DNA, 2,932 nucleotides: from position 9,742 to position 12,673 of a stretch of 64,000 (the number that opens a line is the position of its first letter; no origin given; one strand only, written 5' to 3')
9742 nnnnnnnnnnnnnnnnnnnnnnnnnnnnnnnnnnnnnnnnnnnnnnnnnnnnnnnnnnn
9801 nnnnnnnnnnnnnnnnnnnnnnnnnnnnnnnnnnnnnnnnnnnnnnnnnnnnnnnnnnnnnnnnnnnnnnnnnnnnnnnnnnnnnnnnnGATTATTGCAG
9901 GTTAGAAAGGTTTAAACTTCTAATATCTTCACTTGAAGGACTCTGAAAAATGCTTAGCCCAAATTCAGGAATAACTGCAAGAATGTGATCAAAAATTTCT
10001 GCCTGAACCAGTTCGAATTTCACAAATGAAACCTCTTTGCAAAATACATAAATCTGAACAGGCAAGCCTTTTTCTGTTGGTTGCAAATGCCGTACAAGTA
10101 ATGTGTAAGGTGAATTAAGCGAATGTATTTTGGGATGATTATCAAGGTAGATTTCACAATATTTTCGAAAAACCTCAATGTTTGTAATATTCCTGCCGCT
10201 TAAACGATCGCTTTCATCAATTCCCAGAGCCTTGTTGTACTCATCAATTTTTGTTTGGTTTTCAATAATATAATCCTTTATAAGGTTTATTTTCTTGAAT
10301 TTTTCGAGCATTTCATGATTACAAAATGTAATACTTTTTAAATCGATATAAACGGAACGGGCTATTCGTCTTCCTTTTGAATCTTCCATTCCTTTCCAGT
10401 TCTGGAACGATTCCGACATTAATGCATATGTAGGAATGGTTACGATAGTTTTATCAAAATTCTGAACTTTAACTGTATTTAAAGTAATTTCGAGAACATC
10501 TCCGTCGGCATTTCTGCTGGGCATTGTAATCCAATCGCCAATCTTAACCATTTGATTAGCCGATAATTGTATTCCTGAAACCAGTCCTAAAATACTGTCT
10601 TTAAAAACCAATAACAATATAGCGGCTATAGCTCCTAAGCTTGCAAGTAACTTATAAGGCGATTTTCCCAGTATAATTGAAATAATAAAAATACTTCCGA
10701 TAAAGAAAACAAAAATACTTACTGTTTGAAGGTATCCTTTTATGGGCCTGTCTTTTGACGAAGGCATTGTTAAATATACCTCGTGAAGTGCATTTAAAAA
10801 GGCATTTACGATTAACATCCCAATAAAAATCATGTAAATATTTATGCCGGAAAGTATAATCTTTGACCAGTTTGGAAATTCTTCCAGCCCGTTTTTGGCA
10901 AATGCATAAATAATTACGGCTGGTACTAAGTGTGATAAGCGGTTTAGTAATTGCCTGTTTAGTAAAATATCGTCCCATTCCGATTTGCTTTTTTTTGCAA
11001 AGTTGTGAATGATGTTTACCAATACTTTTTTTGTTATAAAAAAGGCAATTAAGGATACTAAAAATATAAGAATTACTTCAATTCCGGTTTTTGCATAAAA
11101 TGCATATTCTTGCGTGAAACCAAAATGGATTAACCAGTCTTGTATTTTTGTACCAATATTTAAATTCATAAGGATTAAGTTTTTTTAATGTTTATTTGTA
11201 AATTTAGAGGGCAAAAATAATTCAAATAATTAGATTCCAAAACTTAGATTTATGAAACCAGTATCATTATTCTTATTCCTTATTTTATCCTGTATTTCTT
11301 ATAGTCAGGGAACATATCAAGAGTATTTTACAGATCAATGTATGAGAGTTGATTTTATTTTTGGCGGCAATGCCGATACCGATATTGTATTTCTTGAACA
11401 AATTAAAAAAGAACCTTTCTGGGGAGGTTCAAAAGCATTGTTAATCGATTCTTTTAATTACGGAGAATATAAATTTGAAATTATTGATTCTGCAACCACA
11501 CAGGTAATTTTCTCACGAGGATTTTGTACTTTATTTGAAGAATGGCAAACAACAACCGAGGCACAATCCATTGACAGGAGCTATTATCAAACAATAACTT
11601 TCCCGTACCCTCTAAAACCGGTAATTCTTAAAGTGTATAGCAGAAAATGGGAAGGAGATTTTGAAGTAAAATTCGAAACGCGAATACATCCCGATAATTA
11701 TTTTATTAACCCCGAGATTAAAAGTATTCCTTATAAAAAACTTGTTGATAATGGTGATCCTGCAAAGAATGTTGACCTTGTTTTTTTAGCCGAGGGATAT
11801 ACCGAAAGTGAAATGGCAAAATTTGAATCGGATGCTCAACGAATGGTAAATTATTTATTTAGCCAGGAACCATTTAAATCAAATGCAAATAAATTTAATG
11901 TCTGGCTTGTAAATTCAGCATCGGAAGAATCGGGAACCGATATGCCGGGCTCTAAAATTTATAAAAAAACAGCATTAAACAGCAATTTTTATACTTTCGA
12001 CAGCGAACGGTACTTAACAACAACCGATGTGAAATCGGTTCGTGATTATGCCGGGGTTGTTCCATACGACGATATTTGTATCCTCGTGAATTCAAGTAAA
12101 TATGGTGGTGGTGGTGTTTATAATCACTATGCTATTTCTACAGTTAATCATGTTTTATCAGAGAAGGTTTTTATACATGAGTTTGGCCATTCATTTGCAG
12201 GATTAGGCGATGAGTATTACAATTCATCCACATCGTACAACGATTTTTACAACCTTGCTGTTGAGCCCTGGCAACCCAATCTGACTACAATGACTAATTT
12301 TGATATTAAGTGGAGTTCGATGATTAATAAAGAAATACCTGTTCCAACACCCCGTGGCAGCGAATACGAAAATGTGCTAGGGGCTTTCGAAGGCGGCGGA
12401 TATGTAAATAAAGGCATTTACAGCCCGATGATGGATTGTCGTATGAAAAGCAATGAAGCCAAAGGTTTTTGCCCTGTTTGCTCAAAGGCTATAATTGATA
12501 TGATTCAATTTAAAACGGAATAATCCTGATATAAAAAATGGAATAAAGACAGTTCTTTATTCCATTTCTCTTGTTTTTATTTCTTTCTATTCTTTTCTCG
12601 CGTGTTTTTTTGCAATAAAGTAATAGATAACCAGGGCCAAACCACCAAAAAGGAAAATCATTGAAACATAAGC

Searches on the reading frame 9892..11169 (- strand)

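Call 97: search_protein_families(library=pfam, proteins=[window:9892-11169:-], max_evalue=0.0001)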
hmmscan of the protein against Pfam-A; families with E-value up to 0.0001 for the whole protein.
window:9892-11169:- (425 aa): 1 family
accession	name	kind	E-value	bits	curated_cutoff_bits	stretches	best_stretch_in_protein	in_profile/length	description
PF00924.24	MS_channel_2nd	-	1.7e-17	63.7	20.2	1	191-259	1-67/68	Mechanosensitive ion channel, beta-domain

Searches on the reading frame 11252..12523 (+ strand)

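Call 97: search_protein_families(library=pfam, proteins=[window:11252-12523:+], max_evalue=0.0001)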
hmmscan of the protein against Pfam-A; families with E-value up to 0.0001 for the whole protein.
window:11252-12523:+ (423 aa): 2 families
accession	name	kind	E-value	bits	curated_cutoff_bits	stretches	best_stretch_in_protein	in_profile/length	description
PF09471.16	Peptidase_M64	-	1.1e-71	242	26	2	164-368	3-207/302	IgA Peptidase M64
PF16217.10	M64_N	-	1.7e-38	131.3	27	1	22-141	2-121/122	Peptidase M64 N-terminus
